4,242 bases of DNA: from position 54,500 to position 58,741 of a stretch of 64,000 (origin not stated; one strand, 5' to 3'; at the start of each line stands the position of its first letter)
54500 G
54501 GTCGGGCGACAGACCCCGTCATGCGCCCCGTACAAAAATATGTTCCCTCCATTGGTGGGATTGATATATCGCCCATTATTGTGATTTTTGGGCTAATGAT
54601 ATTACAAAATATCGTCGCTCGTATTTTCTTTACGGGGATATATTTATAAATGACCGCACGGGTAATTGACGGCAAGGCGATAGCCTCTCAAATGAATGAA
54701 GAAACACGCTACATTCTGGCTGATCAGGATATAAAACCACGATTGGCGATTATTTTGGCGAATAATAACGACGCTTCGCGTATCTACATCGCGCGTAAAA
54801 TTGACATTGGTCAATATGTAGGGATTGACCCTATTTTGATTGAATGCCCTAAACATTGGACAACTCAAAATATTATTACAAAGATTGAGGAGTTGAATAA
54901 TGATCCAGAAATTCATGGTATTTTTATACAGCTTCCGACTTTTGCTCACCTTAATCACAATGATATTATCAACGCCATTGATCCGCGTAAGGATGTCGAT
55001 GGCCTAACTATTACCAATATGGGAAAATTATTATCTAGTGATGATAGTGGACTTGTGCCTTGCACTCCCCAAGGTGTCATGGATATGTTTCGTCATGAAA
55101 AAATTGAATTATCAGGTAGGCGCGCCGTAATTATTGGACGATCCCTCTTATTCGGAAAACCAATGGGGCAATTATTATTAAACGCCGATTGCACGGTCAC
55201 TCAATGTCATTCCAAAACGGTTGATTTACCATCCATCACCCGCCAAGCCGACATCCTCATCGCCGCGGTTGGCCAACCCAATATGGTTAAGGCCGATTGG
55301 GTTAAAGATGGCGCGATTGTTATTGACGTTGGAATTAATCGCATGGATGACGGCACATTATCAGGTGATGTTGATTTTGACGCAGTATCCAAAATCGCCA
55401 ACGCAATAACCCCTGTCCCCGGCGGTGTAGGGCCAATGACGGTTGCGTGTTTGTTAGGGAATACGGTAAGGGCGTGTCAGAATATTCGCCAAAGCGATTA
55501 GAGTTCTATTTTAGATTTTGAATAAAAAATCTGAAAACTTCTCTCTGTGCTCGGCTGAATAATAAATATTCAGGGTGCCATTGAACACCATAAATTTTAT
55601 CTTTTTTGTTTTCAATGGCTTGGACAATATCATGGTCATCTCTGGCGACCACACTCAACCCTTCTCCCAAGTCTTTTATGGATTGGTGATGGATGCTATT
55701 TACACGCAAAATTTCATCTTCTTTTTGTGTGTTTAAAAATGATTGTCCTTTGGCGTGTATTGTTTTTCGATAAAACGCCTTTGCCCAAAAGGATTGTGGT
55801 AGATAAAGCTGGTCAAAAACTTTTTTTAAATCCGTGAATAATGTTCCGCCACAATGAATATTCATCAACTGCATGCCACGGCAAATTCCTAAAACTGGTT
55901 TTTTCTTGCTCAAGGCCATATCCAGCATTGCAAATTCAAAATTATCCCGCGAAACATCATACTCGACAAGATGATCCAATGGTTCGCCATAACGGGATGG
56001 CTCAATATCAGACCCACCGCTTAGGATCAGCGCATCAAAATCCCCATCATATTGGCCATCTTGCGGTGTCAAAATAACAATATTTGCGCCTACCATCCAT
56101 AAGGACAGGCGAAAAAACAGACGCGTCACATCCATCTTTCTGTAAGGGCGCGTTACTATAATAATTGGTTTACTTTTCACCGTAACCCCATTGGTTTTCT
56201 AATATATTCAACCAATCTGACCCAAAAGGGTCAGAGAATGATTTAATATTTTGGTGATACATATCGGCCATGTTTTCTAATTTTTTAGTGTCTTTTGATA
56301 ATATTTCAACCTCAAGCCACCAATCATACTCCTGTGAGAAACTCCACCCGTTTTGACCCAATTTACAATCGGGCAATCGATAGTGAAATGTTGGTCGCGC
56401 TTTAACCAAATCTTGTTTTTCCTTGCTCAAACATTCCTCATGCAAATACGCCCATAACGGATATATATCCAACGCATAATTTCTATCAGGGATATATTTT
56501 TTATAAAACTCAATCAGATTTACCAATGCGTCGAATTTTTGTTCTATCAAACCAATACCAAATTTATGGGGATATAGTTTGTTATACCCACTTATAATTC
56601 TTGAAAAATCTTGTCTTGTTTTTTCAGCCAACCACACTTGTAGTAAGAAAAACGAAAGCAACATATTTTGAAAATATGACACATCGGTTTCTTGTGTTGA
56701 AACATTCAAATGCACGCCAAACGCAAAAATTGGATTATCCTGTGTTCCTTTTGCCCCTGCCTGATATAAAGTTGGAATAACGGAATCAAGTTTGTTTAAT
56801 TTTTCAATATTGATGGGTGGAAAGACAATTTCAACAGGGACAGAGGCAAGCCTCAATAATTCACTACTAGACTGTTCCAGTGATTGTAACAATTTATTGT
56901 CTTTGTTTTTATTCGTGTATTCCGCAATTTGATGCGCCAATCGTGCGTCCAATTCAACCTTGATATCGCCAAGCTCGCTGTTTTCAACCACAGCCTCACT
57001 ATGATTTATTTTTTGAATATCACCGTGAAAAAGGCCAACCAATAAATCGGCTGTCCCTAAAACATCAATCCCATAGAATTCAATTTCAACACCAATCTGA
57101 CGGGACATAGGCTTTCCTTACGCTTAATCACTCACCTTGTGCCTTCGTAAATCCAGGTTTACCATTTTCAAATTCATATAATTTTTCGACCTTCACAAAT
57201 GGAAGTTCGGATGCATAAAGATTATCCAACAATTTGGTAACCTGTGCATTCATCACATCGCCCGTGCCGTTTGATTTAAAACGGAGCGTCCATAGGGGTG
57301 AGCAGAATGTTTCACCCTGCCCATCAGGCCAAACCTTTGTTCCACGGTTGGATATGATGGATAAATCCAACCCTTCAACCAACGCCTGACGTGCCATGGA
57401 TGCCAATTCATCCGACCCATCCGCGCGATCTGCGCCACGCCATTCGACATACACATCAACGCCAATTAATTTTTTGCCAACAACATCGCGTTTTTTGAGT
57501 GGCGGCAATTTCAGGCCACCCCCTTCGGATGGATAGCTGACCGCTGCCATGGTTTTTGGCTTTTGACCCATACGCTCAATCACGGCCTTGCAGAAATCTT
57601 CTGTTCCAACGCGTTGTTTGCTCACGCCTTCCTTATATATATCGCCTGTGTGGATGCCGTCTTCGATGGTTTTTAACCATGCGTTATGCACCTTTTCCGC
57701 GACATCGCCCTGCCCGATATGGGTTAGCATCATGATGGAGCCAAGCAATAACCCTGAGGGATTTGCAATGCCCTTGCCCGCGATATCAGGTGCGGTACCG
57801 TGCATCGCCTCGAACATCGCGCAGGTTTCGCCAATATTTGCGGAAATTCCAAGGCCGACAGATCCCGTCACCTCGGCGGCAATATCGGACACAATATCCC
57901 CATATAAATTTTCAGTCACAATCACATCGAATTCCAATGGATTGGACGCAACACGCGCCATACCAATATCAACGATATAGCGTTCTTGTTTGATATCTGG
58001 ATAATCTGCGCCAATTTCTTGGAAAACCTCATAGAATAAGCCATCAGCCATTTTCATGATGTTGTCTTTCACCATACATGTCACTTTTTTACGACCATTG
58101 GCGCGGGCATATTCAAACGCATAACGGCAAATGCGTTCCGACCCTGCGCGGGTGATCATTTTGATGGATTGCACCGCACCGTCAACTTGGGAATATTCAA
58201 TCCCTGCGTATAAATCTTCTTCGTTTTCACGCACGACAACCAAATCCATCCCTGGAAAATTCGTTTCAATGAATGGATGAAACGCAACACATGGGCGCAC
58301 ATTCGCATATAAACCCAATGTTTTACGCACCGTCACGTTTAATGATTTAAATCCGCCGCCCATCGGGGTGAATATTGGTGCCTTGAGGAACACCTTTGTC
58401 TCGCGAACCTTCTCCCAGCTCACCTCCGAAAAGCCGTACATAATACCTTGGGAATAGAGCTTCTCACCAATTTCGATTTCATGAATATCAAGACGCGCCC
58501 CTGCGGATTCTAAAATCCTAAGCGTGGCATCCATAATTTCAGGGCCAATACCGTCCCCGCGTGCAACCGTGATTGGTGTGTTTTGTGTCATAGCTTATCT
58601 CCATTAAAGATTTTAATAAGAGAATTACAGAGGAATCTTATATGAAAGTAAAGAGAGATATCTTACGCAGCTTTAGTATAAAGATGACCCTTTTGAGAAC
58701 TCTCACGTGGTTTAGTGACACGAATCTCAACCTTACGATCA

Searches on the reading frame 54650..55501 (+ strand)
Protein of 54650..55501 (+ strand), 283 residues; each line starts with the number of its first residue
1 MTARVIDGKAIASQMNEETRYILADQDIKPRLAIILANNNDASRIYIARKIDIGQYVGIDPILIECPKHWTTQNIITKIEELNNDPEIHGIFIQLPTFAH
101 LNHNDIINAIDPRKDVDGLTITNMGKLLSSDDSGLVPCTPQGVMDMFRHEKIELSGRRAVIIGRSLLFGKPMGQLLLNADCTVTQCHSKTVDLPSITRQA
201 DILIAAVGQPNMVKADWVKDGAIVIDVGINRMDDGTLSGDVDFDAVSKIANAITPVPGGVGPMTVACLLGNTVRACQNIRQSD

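Call 91: search_protein_families(library=pfam, proteins=[window:54650-55501:+], max_evalue=0.001)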
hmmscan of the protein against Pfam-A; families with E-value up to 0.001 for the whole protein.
window:54650-55501:+ (283 aa): 2 families
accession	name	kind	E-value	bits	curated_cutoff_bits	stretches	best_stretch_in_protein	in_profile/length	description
PF02882.25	THF_DHG_CYH_C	-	1.4e-66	223.2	27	1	122-278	3-158/160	Tetrahydrofolate dehydrogenase/cyclohydrolase, NAD(P)-binding domain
PF00763.28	THF_DHG_CYH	-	1.1e-30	106.7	32.8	1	6-117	1-115/115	Tetrahydrofolate dehydrogenase/cyclohydrolase, catalytic domain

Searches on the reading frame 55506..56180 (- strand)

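Call 91: search_protein_families(library=pfam, proteins=[window:55506-56180:-], max_evalue=0.001)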
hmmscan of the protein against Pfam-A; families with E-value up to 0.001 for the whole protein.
window:55506-56180:- (224 aa): 2 families
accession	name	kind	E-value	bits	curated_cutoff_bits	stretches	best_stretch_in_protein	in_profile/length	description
PF07722.19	Peptidase_C26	-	3.9e-45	154.7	20.5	1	47-204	58-219/219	Peptidase C26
PF00117.34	GATase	-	4.4e-19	69.3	22.8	1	82-221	61-189/190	Glutamine amidotransferase class-I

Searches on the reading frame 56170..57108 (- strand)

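Call 91: search_protein_families(library=pfam, proteins=[window:56170-57108:-], max_evalue=0.001)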
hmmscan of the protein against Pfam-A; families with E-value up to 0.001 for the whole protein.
window:56170-57108:- (312 aa): 1 family
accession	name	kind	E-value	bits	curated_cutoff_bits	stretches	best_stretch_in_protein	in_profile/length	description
PF12224.13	Amidoligase_2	-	2.7e-36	126.1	22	1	3-261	3-240/245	Putative amidoligase enzyme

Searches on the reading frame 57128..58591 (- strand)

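Call 91: search_protein_families(library=pfam, proteins=[window:57128-58591:-], max_evalue=0.001)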
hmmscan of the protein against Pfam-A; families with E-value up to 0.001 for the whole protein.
window:57128-58591:- (487 aa): 2 families
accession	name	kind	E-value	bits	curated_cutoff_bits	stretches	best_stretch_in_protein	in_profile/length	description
PF00180.25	Iso_dh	-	2.8e-91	306.8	27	1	7-337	2-348/348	Isocitrate/isopropylmalate dehydrogenase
PF18324.6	Isocitrate_DH_C_bact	-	5.6e-30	104.1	25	1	373-487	1-110/110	Bacterial isocitrate dehydrogenase, C-terminal domain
